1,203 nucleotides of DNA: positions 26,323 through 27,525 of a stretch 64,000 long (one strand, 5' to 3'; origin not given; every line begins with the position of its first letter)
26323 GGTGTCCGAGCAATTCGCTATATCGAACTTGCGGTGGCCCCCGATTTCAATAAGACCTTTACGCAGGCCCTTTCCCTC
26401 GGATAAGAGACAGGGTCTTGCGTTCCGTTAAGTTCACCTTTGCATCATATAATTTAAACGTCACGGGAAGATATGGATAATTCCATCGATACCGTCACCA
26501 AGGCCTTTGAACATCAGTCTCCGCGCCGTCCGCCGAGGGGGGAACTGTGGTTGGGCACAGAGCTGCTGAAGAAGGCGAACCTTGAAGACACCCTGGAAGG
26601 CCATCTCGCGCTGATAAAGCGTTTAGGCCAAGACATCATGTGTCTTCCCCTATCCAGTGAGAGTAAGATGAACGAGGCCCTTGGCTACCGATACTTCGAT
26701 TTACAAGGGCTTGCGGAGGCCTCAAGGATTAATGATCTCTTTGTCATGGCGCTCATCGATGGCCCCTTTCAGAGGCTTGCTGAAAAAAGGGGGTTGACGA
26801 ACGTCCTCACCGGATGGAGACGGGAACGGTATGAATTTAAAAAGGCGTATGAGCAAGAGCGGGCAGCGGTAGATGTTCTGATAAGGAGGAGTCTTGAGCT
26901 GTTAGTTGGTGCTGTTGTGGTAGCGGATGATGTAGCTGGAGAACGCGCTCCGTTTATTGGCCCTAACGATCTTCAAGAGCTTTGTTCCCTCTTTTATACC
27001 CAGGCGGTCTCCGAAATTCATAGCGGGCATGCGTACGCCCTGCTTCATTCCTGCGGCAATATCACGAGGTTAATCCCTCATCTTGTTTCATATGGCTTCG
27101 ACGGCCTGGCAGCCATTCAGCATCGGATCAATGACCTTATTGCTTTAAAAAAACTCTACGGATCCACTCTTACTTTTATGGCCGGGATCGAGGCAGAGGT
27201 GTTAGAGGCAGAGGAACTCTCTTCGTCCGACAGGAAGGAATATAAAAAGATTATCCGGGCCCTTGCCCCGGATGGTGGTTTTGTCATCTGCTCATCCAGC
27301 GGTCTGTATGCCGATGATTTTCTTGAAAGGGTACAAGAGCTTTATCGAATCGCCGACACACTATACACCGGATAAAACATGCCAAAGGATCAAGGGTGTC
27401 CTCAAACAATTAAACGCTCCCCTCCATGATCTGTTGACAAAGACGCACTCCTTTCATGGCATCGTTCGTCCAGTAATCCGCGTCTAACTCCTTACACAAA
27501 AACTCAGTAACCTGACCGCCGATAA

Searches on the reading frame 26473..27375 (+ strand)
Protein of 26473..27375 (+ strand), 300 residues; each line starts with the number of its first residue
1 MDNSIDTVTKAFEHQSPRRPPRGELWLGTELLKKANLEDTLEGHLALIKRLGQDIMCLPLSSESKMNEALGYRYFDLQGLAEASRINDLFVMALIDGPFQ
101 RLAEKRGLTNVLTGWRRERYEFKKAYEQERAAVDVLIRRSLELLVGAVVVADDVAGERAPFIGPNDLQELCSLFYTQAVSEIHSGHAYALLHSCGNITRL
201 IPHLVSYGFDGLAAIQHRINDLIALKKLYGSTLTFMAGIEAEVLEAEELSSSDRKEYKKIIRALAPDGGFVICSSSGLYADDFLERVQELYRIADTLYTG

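Call 34: search_protein_families(library=pfam, proteins=[window:26473-27375:+])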
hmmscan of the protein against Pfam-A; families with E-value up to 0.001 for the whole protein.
window:26473-27375:+ (300 aa): 1 family
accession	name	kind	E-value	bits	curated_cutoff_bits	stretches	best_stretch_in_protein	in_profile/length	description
PF01208.23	URO-D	-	6.2e-05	22.6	23.9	1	92-294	140-343/346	Uroporphyrinogen decarboxylase (URO-D)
